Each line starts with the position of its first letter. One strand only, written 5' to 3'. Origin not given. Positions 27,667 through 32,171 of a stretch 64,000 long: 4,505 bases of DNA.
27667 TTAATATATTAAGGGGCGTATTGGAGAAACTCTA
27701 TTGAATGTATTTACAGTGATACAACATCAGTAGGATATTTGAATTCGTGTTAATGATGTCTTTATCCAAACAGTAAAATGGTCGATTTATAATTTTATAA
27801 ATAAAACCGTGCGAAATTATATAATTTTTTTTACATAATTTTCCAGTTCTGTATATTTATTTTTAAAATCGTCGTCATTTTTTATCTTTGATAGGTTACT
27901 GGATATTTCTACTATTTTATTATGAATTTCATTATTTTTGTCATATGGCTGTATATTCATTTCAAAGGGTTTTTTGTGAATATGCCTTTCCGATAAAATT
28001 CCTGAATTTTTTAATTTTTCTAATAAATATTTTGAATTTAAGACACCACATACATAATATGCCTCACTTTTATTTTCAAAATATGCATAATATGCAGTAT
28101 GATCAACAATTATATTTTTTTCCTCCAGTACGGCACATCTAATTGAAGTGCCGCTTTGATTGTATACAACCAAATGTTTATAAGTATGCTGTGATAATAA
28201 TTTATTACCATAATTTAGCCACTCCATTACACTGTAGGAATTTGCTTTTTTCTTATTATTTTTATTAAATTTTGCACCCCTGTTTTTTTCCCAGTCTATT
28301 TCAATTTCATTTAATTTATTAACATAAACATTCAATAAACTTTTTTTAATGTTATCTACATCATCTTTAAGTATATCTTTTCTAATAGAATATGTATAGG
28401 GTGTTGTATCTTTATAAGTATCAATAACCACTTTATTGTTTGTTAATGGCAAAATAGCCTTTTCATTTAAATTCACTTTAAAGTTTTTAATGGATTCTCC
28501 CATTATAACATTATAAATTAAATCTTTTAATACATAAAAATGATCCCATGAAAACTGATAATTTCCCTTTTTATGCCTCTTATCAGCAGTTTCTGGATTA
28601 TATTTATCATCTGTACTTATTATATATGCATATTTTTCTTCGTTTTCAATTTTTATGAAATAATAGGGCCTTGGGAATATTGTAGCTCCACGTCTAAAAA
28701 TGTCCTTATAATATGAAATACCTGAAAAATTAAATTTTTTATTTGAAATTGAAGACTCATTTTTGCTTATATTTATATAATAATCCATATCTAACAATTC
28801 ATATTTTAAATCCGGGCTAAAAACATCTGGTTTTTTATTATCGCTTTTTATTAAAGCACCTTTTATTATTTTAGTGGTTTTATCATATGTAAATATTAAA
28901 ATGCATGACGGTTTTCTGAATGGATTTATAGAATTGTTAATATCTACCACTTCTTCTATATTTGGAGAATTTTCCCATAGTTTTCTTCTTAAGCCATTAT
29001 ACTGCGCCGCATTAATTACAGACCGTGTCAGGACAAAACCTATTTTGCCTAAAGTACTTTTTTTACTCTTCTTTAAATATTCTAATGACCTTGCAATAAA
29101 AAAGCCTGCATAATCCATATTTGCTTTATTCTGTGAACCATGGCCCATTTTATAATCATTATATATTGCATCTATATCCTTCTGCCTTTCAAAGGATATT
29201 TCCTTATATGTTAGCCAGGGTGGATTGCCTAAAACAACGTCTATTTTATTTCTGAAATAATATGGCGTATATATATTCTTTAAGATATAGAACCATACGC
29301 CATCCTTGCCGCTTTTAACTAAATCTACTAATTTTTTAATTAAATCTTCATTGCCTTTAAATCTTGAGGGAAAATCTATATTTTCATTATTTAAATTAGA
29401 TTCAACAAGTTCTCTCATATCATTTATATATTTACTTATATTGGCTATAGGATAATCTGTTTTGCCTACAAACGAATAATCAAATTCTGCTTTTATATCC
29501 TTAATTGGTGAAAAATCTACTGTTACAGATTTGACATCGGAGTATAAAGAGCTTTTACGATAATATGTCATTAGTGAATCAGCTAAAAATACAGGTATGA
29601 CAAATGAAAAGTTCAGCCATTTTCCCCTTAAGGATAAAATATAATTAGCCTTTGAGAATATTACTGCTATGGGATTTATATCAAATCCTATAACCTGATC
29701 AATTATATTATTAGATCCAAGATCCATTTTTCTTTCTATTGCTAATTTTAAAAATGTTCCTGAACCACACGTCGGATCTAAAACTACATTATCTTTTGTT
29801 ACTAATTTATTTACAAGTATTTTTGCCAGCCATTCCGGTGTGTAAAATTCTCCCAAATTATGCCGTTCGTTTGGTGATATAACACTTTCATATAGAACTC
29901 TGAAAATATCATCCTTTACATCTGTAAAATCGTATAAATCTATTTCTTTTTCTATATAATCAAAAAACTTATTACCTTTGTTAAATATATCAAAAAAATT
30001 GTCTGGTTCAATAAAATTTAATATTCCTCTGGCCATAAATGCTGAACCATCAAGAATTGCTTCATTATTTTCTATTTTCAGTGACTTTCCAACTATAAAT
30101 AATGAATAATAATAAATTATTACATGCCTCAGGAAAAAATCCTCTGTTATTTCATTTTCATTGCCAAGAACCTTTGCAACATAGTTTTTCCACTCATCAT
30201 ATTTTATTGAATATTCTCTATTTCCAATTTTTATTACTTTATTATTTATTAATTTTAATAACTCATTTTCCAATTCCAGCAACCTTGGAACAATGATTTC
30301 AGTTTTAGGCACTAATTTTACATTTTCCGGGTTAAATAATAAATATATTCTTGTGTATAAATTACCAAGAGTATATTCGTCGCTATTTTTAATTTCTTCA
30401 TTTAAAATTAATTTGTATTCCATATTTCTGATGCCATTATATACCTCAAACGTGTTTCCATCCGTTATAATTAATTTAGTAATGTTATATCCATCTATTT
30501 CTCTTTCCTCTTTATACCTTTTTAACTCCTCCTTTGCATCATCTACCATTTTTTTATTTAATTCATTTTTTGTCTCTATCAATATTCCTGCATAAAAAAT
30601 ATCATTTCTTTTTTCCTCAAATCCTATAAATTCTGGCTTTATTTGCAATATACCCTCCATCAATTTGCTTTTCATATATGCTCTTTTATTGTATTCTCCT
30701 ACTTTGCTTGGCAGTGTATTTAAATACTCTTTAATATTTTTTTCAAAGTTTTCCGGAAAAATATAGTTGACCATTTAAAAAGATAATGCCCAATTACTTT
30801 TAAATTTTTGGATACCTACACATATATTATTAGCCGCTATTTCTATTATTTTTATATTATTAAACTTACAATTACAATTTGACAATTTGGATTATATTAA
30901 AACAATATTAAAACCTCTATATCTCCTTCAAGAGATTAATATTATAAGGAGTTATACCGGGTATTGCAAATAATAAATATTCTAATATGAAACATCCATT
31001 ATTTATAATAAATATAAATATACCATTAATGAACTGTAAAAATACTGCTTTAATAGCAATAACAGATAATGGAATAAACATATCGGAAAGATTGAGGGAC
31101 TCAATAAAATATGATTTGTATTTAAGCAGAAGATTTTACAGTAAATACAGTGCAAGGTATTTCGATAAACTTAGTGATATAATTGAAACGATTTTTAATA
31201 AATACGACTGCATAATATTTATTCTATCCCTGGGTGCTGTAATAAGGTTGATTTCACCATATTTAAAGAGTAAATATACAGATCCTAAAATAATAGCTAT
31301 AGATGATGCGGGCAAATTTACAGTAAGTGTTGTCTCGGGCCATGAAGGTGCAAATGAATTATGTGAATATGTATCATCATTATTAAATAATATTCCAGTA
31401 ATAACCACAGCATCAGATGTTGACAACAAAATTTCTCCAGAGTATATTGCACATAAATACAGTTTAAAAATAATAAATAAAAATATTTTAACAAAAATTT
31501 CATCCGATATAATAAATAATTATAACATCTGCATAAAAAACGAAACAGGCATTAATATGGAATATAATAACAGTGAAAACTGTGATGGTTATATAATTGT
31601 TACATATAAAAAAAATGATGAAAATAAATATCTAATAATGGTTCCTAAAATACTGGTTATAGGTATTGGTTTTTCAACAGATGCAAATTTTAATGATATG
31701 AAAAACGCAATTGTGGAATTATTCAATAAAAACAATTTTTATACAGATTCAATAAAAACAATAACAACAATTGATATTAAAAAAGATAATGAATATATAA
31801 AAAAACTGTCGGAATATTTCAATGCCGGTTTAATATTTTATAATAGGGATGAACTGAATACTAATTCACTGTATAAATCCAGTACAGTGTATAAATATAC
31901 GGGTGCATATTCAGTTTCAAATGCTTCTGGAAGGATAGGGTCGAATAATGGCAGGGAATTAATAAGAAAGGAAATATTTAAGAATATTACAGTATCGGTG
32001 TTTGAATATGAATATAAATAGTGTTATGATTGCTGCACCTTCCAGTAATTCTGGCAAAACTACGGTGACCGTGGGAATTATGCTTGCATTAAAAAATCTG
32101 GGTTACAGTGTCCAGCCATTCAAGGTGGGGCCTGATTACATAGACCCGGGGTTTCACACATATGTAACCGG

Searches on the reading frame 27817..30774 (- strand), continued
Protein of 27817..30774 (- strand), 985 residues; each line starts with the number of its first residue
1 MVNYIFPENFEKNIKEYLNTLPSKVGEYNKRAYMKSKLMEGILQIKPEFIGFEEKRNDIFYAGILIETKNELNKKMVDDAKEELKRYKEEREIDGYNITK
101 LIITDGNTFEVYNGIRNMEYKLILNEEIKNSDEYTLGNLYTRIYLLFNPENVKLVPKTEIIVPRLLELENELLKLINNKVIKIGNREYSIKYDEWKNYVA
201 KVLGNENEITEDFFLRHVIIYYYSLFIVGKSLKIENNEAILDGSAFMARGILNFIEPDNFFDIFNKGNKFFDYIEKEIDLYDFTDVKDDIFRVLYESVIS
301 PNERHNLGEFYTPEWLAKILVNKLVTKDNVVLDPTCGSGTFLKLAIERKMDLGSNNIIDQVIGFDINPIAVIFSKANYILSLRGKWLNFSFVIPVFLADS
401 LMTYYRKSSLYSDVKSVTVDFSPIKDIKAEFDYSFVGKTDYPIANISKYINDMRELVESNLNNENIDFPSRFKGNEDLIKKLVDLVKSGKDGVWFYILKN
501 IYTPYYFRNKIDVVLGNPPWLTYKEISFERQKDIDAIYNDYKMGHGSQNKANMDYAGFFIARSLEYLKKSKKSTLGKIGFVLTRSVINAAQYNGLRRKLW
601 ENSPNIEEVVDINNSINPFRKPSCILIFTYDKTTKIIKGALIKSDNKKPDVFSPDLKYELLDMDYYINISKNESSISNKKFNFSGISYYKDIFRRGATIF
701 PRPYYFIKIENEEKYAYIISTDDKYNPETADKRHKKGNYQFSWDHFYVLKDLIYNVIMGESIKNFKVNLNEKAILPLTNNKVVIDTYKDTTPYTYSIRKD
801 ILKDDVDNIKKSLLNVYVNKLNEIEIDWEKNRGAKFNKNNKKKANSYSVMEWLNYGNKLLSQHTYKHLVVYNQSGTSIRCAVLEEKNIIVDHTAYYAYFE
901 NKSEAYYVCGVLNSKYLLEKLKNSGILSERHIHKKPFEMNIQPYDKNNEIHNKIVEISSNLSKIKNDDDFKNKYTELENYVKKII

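Call 57: find_related_loci(query=A2, collection=viral_contigs, flank=10000)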
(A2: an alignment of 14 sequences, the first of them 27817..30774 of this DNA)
Query A2 (985 aa) in viral_contigs; peptide patterns used: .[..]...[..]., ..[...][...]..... (x = any residue, [..] = any of these).
120 stretches matched a pattern; 53 encode a relative of the query (tblastn E <= 1e-3); 51 distinct loci.
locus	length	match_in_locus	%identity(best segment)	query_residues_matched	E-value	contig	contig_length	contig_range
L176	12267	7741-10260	25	187-983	7e-76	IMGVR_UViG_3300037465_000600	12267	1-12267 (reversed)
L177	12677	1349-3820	28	190-968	6e-74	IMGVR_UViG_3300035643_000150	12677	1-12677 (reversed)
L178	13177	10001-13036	24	18-960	3e-72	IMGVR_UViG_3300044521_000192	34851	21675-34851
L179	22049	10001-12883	24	47-966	3e-67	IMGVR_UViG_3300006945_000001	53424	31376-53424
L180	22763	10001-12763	24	53-964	7e-67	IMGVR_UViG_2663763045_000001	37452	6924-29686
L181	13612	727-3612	24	1-964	8e-64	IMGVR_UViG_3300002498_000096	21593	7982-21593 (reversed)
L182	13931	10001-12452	29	192-962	4e-53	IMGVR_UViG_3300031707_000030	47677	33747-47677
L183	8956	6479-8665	25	233-914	1e-43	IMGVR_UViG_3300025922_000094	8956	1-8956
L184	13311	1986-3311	30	243-635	9e-40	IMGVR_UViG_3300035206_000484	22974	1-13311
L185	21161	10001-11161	29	243-597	1e-37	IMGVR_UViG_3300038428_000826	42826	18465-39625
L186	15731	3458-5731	24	226-955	6e-36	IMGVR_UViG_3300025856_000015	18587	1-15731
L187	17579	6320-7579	30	238-619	7e-36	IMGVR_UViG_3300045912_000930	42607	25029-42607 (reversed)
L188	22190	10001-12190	25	238-955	4e-35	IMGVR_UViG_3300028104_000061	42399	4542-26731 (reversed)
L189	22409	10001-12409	27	192-951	1e-71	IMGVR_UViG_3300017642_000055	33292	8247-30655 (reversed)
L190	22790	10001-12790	26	58-958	3e-64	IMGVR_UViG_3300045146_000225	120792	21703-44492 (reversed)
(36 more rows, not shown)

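Call 74: predict_structure(alignment_id=A3)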
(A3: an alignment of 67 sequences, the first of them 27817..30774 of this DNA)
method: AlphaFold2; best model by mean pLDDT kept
length: 985 residues; sequences in the alignment: 67
mean_pLDDT: 87.9   pTM: 0.83
mean pLDDT of the five models: 87.9, 86.6, 85.9, 84.6, 84.6
residues with pLDDT >= 90: 515; 70-90: 416; 50-70: 51; < 50: 3
segments of 3 or more residues with pLDDT < 50: none
pLDDT, mean of each block of 10 residues (from residue 1): 67 92 91 93 84 73 90 92 90 84 94 87 84 81 85 82 89 89 81 84 72 91 94 89 90 89 89 91 80 82 73 93 97 90 96 92 91 93 83 89 65 71 62 73 83 91 88 87 85 83 86 94 81 84 74 90 88 86 93 92 93 92 95 89 87 87 96 93 90 95 96 96 92 81 96 95 95 93 90 89 77 94 93 75 78 92 92 95 92 96 98 96 88 93 96 97 91 96 93
secondary structure, 60 per line:
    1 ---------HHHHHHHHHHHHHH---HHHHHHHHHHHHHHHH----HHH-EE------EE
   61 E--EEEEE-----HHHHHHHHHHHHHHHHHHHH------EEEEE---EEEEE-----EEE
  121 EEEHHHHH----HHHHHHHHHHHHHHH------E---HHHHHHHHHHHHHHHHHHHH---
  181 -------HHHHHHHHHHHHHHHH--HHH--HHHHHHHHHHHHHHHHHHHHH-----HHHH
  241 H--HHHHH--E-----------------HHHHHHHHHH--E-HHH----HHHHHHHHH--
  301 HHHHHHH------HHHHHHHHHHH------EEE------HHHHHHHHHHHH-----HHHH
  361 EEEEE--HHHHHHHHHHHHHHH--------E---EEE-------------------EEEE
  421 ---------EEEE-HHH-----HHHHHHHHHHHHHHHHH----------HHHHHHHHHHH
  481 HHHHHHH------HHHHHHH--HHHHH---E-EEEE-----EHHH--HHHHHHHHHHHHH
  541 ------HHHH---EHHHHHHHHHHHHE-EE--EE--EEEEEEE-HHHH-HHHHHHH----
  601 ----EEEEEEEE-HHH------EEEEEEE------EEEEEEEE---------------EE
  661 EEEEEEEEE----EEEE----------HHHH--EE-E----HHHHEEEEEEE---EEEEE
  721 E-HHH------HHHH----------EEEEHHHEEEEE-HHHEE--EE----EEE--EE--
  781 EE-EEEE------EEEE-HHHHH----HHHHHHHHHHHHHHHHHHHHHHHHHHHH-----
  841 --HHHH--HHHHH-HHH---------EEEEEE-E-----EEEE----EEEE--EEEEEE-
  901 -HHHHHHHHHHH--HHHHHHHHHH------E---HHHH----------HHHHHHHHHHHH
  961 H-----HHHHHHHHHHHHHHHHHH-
elements in order (helices of 4 or more, strands of 3 or more residues): H10-23 H27-42 E59-61 E64-68 H74-93 E100-104 E108-112 E118-123 H124-128 H133-147 H158-177 H188-203 H211-231 H237-241 H244-248 H269-278 H290-298 H301-307 H314-324 E331-333 H340-351 H357-360 E361-365 H368-382 E395-397 E417-420 E430-433 H443-459 H470-487 H494-500 H503-507 E513-516 H528-540 H547-550 H555-566 E577-583 H585-588 H590-596 E605-612 E623-629 E636-643 E659-669 E674-677 H688-691 H702-705 E706-712 E716-721 H732-735 E746-749 E753-757 E772-774 E784-787 E794-797 H799-803 H808-835 H843-846 H849-853 E867-872 E880-883 E888-891 E894-899 H902-912 H915-924 H935-938 H949-961 H967-984

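Call 76: fold_search(model_id=the predicted structure, library=pdb)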
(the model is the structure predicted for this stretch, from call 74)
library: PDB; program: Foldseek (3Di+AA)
matches with E <= 10: 594; with E <= 0.001: 88
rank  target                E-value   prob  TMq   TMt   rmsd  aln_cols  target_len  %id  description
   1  8cxw_A                5.4e-17  1.00  0.37  0.63   7.0       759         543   15  CamA Adenine Methyltransferase Complexed to Cognate Substrate DNA and Inhibitor piclidenoson (Compound 4) (released 2023-01-11)
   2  8cxy_C                6.5e-17  1.00  0.37  0.64   7.2       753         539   15  CamA Adenine Methyltransferase Complexed to Cognate Substrate DNA and Inhibitor N6-(2-Phenethyl)adenosine (Compound 8) (released 2023-01-11)
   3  7rfm_B                6.8e-17  1.00  0.38  0.62   7.2       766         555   15  CamA Adenine Methyltransferase Complexed to Cognate Substrate DNA and Inhibitor EPZ004777 (released 2021-09-15)
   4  8fs2_A                7.2e-17  1.00  0.39  0.66   6.7       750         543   15  CamA Adenine Methyltransferase Complexed to Cognate Substrate DNA and Inhibitor 11b (YD907) (released 2023-05-10)
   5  8cy2_A                7.2e-17  1.00  0.38  0.64   7.0       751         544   15  CamA Adenine Methyltransferase Complexed to Cognate Substrate DNA and Inhibitor APNEA (Compound 9) (released 2023-01-11)
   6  7lt5_C                7.9e-17  1.00  0.39  0.65   7.1       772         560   15  CamA Adenine Methyltransferase Complexed to Cognate Substrate DNA and Cofactor SAH (released 2021-05-19)
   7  7rfn_C                9.6e-17  1.00  0.38  0.65   6.7       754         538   14  CamA Adenine Methyltransferase Complexed to Cognate Substrate DNA and Inhibitor SGC8158 (released 2021-09-15)
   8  7rfn_A                9.6e-17  1.00  0.39  0.65   6.9       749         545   16  CamA Adenine Methyltransferase Complexed to Cognate Substrate DNA and Inhibitor SGC8158 (released 2021-09-15)
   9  7rfl_B                1.0e-16  1.00  0.40  0.67   6.2       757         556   14  CamA Adenine Methyltransferase Complexed to Cognate Substrate DNA and Inhibitor SGC0946 (released 2021-09-15)
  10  8cxw_B                1.0e-16  1.00  0.39  0.66   7.0       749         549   14  CamA Adenine Methyltransferase Complexed to Cognate Substrate DNA and Inhibitor piclidenoson (Compound 4) (released 2023-01-11)
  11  7lni_A                1.4e-16  1.00  0.39  0.66   6.3       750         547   16  SeMet CamA Adenine Methyltransferase Complexed to Cognate Substrate DNA (released 2021-05-19)
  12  8cxs_A                1.7e-16  1.00  0.39  0.66   6.9       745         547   16  CamA Adenine Methyltransferase Complexed to Cognate Substrate DNA and Inhibitor MTA (released 2023-01-11)
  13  7rfm_A                1.8e-16  1.00  0.39  0.66   6.4       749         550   15  CamA Adenine Methyltransferase Complexed to Cognate Substrate DNA and Inhibitor EPZ004777 (released 2021-09-15)
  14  7rfk_B                2.1e-16  1.00  0.39  0.63   7.5       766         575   15  CamA Adenine Methyltransferase Complexed to Cognate Substrate DNA and Inhibitor Sinefungin (released 2021-09-15)
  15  7rfl_C                2.3e-16  1.00  0.36  0.61   7.4       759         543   14  CamA Adenine Methyltransferase Complexed to Cognate Substrate DNA and Inhibitor SGC0946 (released 2021-09-15)
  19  5hr4_C                2.9e-16  1.00  0.40  0.51  11.2       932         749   11  Structure of Type IIL restriction-modification enzyme MmeI in complex with DNA has implications for engineering of new (released 2016-04-27)
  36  7lo5_B                3.7e-15  1.00  0.39  0.38  17.4      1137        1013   11  cryoEM structure DrdV-DNA complex (released 2021-03-17)
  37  5hr4_J                4.8e-15  1.00  0.40  0.51  10.8       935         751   12  Structure of Type IIL restriction-modification enzyme MmeI in complex with DNA has implications for engineering of new (released 2016-04-27)
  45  7lo5_C                7.4e-14  1.00  0.36  0.35  17.2      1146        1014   11  cryoEM structure DrdV-DNA complex (released 2021-03-17)
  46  7lo5_A                1.1e-13  1.00  0.39  0.38  16.9      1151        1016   11  cryoEM structure DrdV-DNA complex (released 2021-03-17)
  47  3s1s                  2.5e-13  1.00  0.28  0.31  20.5      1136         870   11  Characterization and crystal structure of the type IIG restriction endonuclease BpuSI (released 2011-07-13)
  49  7lo5_D                4.2e-13  1.00  0.38  0.37  16.2      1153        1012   11  cryoEM structure DrdV-DNA complex (released 2021-03-17)
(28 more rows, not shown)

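Call 80: search_protein_families(library=pfam, proteins=[L137:7735-8562:-, L116:12831-13745:-], max_evalue=0.01)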
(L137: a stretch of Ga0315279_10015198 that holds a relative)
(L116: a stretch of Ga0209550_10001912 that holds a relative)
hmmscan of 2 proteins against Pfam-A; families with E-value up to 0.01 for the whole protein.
L137:7735-8562:- (275 aa): 2 families
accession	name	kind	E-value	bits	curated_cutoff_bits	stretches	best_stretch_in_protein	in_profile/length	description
PF11784.13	DUF3320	-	4.8e-14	52.5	25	1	95-140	2-49/50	Protein of unknown function (DUF3320)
PF18741.7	MTES_1575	-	5.8e-07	29.9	38.2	1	1-37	60-96/96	REase_MTES_1575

L116:12831-13745:- (305 aa): 4 families
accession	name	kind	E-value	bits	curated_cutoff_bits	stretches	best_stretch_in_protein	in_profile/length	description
PF18741.7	MTES_1575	-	2.8e-28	98.3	38.2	1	139-221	1-87/96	REase_MTES_1575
PF13087.12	AAA_12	-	7.5e-10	39.1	27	1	2-96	110-191/195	AAA domain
PF04480.18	DUF559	-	2.4e-07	31.1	20.6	1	150-213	31-91/109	Protein of unknown function (DUF559)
PF18042.7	ORF_12_N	-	0.0021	18.9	26.7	1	94-174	12-93/94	ORF 12 gene product N-terminal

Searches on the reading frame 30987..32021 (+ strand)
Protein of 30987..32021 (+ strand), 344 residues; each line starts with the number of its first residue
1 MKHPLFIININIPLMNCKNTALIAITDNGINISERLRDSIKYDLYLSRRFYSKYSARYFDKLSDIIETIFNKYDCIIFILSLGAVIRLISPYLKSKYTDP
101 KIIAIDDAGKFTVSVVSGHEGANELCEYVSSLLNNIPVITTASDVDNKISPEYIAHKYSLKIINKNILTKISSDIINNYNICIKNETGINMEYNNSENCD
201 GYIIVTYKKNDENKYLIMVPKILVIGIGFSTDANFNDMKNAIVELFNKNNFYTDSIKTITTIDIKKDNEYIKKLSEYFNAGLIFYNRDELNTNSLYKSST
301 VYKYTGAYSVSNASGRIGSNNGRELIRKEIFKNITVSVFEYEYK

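Call 4: search_protein_families(library=pfam, proteins=[window:30987-32021:+], max_evalue=0.01)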
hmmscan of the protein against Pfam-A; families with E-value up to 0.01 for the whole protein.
window:30987-32021:+ (344 aa): 2 families
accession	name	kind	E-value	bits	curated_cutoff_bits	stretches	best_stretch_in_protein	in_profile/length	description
PF11760.13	CbiG_N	-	1.3e-29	102.5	25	1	65-144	2-82/82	Cobalamin synthesis G N-terminal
PF01890.21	CbiG_C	-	1.3e-20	74.5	27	1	223-338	1-116/117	Cobalamin synthesis G C-terminus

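Call 15: find_encoding_contigs(protein=window:30987-32021:+, flank=10000, max_places=10)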
Protein window:30987-32021:+ (344 aa): no gene with exactly this product is on record in the collection.
